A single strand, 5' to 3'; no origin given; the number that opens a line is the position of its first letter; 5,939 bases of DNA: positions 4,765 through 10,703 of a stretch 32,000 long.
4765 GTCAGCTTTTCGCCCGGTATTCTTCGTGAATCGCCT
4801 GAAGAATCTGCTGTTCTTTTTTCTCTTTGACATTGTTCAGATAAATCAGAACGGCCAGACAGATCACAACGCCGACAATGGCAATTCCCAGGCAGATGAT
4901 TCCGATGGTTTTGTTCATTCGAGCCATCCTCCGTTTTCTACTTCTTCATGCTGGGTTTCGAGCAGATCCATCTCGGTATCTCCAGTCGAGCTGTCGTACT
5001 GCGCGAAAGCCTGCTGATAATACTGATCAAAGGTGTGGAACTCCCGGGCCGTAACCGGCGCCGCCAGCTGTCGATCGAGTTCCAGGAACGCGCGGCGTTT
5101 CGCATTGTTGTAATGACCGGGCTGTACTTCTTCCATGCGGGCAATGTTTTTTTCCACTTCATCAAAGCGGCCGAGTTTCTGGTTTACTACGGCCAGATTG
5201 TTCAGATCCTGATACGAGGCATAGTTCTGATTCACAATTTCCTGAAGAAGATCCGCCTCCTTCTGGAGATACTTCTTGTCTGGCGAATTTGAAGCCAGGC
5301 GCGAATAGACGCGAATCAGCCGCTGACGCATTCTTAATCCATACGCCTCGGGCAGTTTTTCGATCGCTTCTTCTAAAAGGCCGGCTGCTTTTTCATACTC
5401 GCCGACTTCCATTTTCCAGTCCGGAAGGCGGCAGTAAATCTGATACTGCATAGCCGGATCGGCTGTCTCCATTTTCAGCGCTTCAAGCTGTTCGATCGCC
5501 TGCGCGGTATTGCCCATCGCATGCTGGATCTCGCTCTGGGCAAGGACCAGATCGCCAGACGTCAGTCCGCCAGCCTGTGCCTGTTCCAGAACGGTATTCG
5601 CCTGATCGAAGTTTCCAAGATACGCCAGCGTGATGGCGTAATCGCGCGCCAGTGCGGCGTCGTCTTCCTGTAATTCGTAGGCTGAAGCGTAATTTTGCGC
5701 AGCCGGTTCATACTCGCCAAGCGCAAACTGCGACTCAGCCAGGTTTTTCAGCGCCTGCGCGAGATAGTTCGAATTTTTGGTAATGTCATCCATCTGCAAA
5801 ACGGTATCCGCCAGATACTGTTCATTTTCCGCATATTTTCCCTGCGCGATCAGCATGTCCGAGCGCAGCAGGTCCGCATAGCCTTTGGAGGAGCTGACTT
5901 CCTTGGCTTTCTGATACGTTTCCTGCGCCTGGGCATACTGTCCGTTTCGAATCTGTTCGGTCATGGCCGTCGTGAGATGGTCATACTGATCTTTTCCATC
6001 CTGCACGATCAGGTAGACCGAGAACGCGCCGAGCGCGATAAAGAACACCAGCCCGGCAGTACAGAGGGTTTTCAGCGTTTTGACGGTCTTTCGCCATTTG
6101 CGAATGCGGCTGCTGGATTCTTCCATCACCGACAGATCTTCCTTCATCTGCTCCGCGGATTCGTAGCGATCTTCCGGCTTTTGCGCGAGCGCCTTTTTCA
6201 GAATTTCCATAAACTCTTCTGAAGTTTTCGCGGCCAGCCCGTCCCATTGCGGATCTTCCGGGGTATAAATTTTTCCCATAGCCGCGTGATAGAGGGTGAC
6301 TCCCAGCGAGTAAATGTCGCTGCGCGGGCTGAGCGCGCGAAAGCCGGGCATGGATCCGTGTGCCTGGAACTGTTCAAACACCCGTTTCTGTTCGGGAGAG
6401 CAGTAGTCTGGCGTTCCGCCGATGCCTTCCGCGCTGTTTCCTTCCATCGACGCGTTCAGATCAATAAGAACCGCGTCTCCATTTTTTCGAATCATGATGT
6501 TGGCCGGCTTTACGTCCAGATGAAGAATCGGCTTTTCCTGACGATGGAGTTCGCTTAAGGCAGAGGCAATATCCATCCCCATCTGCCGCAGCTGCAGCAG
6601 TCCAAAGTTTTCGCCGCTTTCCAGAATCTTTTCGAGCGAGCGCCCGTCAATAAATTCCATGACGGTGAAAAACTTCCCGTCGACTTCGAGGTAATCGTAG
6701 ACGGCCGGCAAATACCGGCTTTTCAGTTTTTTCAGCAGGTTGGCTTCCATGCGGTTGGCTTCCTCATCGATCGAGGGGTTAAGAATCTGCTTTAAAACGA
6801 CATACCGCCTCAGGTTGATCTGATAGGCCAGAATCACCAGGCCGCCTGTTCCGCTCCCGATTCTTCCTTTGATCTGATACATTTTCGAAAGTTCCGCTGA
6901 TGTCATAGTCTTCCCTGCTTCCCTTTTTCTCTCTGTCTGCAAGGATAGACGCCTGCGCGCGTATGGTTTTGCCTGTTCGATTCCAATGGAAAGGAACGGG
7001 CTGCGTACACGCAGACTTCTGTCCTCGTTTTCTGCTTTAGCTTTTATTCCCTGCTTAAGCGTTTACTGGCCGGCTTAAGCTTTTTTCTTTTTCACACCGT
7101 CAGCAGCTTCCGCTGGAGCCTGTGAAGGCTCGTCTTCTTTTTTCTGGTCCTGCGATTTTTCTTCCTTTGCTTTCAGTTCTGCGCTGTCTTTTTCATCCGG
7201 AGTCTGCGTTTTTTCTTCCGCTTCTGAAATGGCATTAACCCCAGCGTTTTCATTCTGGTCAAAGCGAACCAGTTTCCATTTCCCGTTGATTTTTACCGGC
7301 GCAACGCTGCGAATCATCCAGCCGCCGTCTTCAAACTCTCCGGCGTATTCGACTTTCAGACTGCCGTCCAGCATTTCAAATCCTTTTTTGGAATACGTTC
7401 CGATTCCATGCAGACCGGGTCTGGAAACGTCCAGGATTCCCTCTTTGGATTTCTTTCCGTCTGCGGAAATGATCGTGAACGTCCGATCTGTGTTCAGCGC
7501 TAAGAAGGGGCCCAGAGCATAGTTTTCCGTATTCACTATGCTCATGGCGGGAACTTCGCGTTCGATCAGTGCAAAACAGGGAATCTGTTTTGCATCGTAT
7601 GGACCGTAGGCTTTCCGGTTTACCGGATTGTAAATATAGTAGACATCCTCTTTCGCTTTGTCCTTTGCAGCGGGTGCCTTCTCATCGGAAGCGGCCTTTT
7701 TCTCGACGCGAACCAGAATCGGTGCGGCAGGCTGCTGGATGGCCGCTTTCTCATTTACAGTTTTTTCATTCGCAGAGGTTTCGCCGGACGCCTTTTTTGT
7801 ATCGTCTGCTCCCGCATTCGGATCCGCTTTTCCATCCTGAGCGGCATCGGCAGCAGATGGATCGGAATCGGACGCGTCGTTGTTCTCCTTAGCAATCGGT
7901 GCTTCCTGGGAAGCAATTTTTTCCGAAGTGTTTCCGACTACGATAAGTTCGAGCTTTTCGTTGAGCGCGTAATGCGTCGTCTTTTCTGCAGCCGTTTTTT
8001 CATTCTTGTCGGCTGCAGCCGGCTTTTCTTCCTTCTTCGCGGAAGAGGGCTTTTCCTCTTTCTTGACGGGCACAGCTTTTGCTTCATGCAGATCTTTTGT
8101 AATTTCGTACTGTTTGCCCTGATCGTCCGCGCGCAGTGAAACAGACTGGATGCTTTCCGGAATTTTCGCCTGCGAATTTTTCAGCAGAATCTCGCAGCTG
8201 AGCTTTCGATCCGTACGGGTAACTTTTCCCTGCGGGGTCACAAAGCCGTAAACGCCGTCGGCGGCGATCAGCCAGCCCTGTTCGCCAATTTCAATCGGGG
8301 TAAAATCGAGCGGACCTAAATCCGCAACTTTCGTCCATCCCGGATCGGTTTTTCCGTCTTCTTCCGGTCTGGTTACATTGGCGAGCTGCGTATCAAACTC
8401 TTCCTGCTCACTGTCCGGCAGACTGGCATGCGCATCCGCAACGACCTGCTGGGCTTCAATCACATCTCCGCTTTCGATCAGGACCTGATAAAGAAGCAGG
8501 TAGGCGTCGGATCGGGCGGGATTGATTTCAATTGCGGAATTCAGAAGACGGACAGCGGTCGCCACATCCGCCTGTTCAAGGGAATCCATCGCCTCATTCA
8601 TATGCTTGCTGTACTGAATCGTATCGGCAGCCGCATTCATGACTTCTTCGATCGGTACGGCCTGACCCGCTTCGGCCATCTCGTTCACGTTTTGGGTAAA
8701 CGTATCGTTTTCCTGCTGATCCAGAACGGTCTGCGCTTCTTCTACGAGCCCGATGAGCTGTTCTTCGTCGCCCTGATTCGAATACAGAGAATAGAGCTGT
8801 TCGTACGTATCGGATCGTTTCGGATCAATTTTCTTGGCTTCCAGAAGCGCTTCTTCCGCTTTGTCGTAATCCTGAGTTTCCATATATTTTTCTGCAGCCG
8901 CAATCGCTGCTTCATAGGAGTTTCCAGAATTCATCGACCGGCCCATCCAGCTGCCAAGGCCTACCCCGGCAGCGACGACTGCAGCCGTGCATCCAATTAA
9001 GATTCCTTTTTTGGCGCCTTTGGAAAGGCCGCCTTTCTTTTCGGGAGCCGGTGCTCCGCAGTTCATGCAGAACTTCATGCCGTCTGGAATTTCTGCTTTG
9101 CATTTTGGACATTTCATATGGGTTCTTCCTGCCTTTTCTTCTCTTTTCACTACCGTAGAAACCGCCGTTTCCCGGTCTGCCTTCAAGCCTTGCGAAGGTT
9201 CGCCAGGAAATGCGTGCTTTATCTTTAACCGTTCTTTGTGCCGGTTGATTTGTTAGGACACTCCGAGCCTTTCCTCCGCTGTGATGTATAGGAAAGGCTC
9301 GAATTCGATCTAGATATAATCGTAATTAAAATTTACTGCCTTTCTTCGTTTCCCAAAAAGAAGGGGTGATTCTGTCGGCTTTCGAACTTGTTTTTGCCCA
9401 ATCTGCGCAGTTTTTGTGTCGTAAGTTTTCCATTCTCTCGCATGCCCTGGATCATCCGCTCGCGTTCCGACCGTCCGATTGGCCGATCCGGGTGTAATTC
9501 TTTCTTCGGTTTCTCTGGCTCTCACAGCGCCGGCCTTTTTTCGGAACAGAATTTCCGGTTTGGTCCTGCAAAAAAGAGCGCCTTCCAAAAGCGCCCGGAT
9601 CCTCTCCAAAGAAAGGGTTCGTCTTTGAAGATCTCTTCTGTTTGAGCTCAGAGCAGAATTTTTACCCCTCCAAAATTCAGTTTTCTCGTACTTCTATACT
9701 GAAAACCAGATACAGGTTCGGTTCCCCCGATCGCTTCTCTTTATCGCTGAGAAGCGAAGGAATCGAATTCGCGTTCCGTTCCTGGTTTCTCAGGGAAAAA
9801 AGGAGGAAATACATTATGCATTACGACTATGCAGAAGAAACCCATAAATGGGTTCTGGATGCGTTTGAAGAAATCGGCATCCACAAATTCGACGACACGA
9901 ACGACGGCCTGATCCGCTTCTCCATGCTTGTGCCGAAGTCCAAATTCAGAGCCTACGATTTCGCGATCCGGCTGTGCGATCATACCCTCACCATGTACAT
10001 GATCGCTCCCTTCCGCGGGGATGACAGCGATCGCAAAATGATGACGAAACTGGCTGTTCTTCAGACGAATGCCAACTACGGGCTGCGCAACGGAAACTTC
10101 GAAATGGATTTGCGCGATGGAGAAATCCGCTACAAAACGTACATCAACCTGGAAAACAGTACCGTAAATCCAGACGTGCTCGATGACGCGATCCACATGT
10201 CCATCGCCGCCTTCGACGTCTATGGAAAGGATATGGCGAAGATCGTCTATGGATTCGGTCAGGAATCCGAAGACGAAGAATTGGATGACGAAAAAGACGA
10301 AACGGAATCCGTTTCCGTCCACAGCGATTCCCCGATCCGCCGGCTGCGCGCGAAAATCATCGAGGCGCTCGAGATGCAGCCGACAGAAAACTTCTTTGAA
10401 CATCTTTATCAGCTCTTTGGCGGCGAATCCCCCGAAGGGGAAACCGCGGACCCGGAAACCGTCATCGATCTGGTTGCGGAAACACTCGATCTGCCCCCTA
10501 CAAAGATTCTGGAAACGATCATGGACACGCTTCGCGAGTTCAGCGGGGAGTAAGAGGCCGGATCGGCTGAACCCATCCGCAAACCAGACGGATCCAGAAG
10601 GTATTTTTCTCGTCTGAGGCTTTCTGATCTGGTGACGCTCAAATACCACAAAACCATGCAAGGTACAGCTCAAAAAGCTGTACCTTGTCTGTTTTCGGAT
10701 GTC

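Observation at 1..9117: T7SSb-like module in which a catalytically intact Hanks kinase occupies the EssB (pseudokinase) slot upstream of an FHA-bearing EssC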

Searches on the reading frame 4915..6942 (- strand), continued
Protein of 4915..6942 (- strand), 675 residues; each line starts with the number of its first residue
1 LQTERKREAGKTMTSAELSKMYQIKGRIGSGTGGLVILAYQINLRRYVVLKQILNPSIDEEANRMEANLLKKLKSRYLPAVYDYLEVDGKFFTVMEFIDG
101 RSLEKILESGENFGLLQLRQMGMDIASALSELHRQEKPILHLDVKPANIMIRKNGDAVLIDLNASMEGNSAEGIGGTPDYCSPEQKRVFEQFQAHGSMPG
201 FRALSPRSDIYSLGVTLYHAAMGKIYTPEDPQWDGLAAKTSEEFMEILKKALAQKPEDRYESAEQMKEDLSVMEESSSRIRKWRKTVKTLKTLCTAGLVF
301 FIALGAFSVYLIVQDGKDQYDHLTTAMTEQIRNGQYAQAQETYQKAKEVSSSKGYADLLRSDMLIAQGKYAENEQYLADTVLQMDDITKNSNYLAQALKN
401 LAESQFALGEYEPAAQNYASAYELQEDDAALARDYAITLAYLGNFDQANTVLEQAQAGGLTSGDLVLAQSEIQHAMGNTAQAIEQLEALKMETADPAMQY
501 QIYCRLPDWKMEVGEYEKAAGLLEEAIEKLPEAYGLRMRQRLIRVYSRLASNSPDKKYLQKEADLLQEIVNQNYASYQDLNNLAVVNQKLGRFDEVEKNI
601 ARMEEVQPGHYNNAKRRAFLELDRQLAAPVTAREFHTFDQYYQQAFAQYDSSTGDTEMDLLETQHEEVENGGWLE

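Call 55: fold_search(model_id=the predicted structure, library=pdb)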
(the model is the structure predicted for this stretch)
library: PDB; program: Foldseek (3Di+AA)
matches with E <= 10: 1999; with E <= 0.001: 1757
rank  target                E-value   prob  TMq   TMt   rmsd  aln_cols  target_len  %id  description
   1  4eqm_A                1.4e-12  1.00  0.30  0.71   5.5       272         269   23  Structural analysis of Staphylococcus aureus serine/threonine kinase PknB (released 2012-06-27)
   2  4krc_A                1.7e-12  1.00  0.31  0.66   5.1       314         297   23  Crystal Structure of Pho85-Pcl10-ATP-gamma-S Complex (released 2013-09-18)
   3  4eqm_D                3.0e-12  1.00  0.30  0.71   6.1       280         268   25  Structural analysis of Staphylococcus aureus serine/threonine kinase PknB (released 2012-06-27)
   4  9uw4_A                5.1e-12  1.00  0.31  0.64   7.0       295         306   22  The complex of human pMEK1 and uERK1 (ANP)(from pY204ERK1) (released 2026-04-01)
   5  4qmu                  5.3e-12  1.00  0.30  0.65   9.9       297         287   20  MST3 IN COMPLEX WITH JNJ-7706621, 4-({5-AMINO-1-[(2,6-DIFLUOROPHENYL)CARBONYL]-1H-1,2,4-TRIAZOL-3-YL}AMINO)BENZENESULFON (released 2015-07-01)
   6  9ymt                  7.6e-12  1.00  0.31  0.71   6.3       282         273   24  Staphylococcus aureus serine/threonine kinase Stk1 with inhibitor GW779439X (released 2026-03-11)
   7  6c9f_A                8.0e-12  1.00  0.30  0.52   5.5       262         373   22  AMP-activated protein kinase bound to pharmacological activator R734 (released 2018-11-28)
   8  4rer_A                9.1e-12  1.00  0.31  0.43   5.3       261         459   21  Crystal structure of the phosphorylated human alpha1 beta2 gamma1 holo-AMPK complex bound to AMP and cyclodextrin (released 2014-12-10)
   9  3ggf_A                9.1e-12  1.00  0.30  0.67   9.5       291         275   23  Crystal structure of human Serine/threonine-protein kinase MST4 in complex with an quinazolin (released 2009-03-24)
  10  4ow8                  9.5e-12  1.00  0.31  0.71   5.9       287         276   25  Crystal structure of kinase domain of PknA from Mtb (released 2015-02-04)
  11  3ma6_B                1.1e-11  1.00  0.32  0.75   4.6       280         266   22  Crystal structure of kinase domain of TgCDPK1 in presence of 3BrB-PP1 (released 2010-07-21)
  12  6hxf_C                1.2e-11  1.00  0.32  0.69   6.6       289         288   23  Human STK10 bound to a maleimide inhibitor (released 2018-10-31)
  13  6c9g_A                1.2e-11  1.00  0.32  0.53  10.5       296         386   20  AMP-activated protein kinase bound to pharmacological activator R739 (released 2018-11-28)
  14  4krd_A                1.2e-11  1.00  0.30  0.65   5.0       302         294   23  Crystal Structure of Pho85-Pcl10 Complex (released 2013-09-18)
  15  6c9h_A                1.3e-11  1.00  0.30  0.44   5.5       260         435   23  non-phosphorylated AMP-activated protein kinase bound to pharmacological activator R734 (released 2018-11-28)
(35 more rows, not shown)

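Call 73: search_protein_families(library=pfam, proteins=[L093:14871-15170:+, L093:15197-15586:+, L093:15590-15874:+, L094:14909-15214:+, L094:15231-15602:+, L094:15612-15908:+, L091:18980-19291:+, L091:19387-19710:+, L091:19738-20016:+, L009:8117-8503:+], max_evalue=0.1)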
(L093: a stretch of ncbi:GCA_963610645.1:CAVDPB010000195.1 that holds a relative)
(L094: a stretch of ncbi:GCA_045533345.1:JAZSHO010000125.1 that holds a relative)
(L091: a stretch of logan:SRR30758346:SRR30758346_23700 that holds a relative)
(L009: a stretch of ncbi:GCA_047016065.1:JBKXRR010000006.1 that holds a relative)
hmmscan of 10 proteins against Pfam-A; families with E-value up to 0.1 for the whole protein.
L093:14871-15170:+ (100 aa): 2 families
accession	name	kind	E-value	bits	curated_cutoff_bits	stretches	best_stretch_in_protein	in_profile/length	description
PF20332.3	DUF6627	-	0.063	13.8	27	0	3-35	58-89/125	Family of unknown function (DUF6627)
PF09748.14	Med10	-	0.081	13.3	23.3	1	22-88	2-69/119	Transcription factor subunit Med10 of Mediator complex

L093:15197-15586:+ (130 aa): 7 families
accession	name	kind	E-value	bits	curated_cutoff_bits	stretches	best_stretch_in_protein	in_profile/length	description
PF06013.18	WXG100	-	0.0016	19.1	27.3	1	33-104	10-81/86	Proteins of 100 residues with WXG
PF07889.17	DUF1664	-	0.0065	16.9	34.6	1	71-125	41-92/124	Protein of unknown function (DUF1664)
PF01920.25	Prefoldin_2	-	0.019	15.3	27.6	0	78-118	5-45/106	Prefoldin subunit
PF02970.22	TBCA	-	0.038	14.8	30.3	0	23-58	45-80/99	Tubulin binding cofactor A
PF05266.19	DUF724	-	0.045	14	38.4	1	33-126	91-185/188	Protein of unknown function (DUF724)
PF08641.17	Mis14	-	0.049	14.4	24.9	1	68-129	67-131/133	Kinetochore protein Mis14 like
PF09969.14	DUF2203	-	0.094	13.9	24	0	63-127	2-71/122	Uncharacterized conserved protein (DUF2203)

L093:15590-15874:+ (95 aa): 5 families
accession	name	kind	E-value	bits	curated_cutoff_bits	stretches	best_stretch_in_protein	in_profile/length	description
PF10158.14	LOH1CR12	-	0.015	15.8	24.7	1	37-83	76-120/131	Tumour suppressor protein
PF05053.19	Menin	-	0.02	13.7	23.6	1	4-75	231-299/678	Menin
PF07889.17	DUF1664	-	0.034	14.6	34.6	0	49-88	48-87/124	Protein of unknown function (DUF1664)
PF12456.14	hSac2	-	0.061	13.3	26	1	22-56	44-78/115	Inositol phosphatase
PF05816.16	TelA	-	0.061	12.8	30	1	6-85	49-133/332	Toxic anion resistance protein (TelA)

L094:14909-15214:+ (102 aa): 1 family
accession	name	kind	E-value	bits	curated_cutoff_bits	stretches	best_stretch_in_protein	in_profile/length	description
PF25154.1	TPR_AP5Z1_C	-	0.039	13.2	27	1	22-67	172-217/350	AP-5 complex subunit zeta-1, C-terminal TPR repeats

L094:15231-15602:+ (124 aa): 0 families

L094:15612-15908:+ (99 aa): 0 families

L091:18980-19291:+ (104 aa): 3 families
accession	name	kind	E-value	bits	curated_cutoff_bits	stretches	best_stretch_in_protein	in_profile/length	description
PF00435.27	Spectrin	-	0.0069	17.3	29.9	1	18-92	2-75/105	Spectrin repeat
PF20651.3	EXOC6_Sec15_N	-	0.022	15.1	27.2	1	4-42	23-61/170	Exocyst complex component EXOC6/Sec15, N-terminal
PF04472.17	SepF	-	0.048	14.3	27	0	17-57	10-49/72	Cell division protein SepF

L091:19387-19710:+ (108 aa): 19 families
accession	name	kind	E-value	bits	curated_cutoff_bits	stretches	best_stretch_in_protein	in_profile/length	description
PF23203.1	KIF21A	-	7.2e-05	23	28.5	1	18-108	44-131/161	KIF21A-like domain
PF13012.11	MitMem_reg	-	0.00016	22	26.6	1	46-101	8-67/113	Maintenance of mitochondrial structure and function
PF14257.11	DUF4349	-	0.0015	18.4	27.7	1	29-105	89-167/213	Domain of unknown function (DUF4349)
PF03961.19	FapA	-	0.0044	17.1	31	1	5-96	146-241/272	Flagellar Assembly Protein A beta solenoid domain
PF09278.17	MerR-DNA-bind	-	0.0062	17.6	25.4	0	15-35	43-63/65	MerR, DNA binding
PF05859.17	Mis12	-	0.0081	16.4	25.7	1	18-99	136-209/231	Mis12 protein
PF05811.18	DUF842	-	0.03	14.5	25.1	1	58-107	40-90/131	Eukaryotic protein of unknown function (DUF842)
PF07889.17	DUF1664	-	0.037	14.5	34.6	1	19-88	49-116/124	Protein of unknown function (DUF1664)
PF20667.3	Sec10_N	-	0.038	14.5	27.4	0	8-87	35-105/118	Exocyst complex component Sec10, N-terminal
PF13166.12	AAA_13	-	0.042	13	36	1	10-102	320-410/713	AAA domain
PF16519.10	TRPM_tetra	-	0.044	14.4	26.6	0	11-34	26-49/56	Tetramerisation domain of TRPM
PF00435.27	Spectrin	-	0.045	14.7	29.9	1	7-77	23-87/105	Spectrin repeat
PF05531.17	NPV_P10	-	0.048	14.6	29.8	0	57-92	9-44/75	Nucleopolyhedrovirus P10 protein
PF18192.6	DNTTIP1_dimer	-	0.053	14.4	26.1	0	44-107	9-66/69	DNTTIP1 dimerisation domain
PF06009.19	Laminin_II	-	0.074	13.5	33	0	54-108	19-73/138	Laminin Domain II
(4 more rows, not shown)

L091:19738-20016:+ (93 aa): 4 families
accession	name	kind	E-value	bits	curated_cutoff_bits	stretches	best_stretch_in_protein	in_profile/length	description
PF09763.15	Sec3_CC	-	0.031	14.6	27.1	1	14-82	9-77/133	Exocyst complex component Sec3, coiled-coil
PF24627.1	PUMA_CC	-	0.045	14.2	30.1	1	19-60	30-71/74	PUMA coiled-coil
PF08651.15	DASH_Duo1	-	0.047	13.9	25.4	0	52-87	6-40/74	DASH complex subunit Duo1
PF18734.6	HEPN_AbiU2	-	0.058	13.3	26.8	1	22-73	30-79/193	AbiU2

L009:8117-8503:+ (129 aa): 0 families

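Call 77: search_solved_structures(query=A4, max_evalue=1)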
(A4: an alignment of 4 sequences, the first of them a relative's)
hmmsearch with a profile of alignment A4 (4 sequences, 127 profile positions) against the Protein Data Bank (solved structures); distinct sequences matched with E-value up to 1: 39.
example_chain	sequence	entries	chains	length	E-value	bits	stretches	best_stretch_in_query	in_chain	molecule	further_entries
1p68_A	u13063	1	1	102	0.00061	23.2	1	41-125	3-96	De novo designed protein S-824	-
6vy1_A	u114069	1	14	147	0.0078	19.6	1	25-123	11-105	Prefoldin subunit alpha 2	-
2jua_A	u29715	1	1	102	0.0084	19.5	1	41-85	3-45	de novo protein S836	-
6dlc_A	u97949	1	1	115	0.014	18.7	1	30-124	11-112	Designed protein DHD1:234_A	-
5d3a_A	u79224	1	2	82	0.096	16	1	32-104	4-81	Kinesin-like protein KIF21A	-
5nfd_A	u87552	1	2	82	0.1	15.9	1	32-104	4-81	Kinesin-like protein KIF21A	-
1fxk_C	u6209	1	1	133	0.17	15.3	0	69-113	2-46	PROTEIN (PREFOLDIN)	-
7tbi_M1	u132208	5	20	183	0.17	15.3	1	39-107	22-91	Nsp1 | NUP62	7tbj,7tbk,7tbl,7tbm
5cws_C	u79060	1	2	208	0.18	15.1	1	39-107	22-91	Nucleoporin NSP1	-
2f23_A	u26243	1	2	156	0.19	15.1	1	21-87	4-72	Anti-cleavage anti-greA transcription factor gfh1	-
2eul_A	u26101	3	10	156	0.19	15.1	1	21-87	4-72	anti-cleavage anti-GreA transcription factor Gfh1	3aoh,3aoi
6vzf_A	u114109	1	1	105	0.19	15.1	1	13-46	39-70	Autophagy-related protein 11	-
4zry_B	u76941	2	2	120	0.2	15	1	32-103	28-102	Keratin, type II cytoskeletal 1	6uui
2etn_A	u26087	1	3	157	0.3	14.4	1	21-87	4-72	anti-cleavage anti-GreA transcription factor Gfh1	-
6nr8_4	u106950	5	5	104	0.33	14.3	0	30-108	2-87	Prefoldin subunit 4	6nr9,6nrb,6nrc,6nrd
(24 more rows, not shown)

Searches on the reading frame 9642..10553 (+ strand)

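Call 4: search_protein_families(library=pfam, proteins=[window:9642-10553:+], max_evalue=0.01)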
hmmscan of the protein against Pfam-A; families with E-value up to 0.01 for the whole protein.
window:9642-10553:+ (303 aa): 0 families

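Call 6: search_protein_families(library=ncbifam, proteins=[window:9642-10553:+], max_evalue=0.01)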
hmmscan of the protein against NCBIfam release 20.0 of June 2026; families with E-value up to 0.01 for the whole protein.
window:9642-10553:+ (303 aa): 0 families

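Call 12: search_protein_families(library=pfam, proteins=[window:9816-10553:+], max_evalue=1)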
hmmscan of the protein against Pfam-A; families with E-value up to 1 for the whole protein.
window:9816-10553:+ (245 aa): 1 family
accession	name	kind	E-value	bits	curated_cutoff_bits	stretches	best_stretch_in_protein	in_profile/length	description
PF12753.13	Nro1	-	0.014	14.9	26.5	1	138-197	220-282/421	Nuclear pore complex subunit Nro1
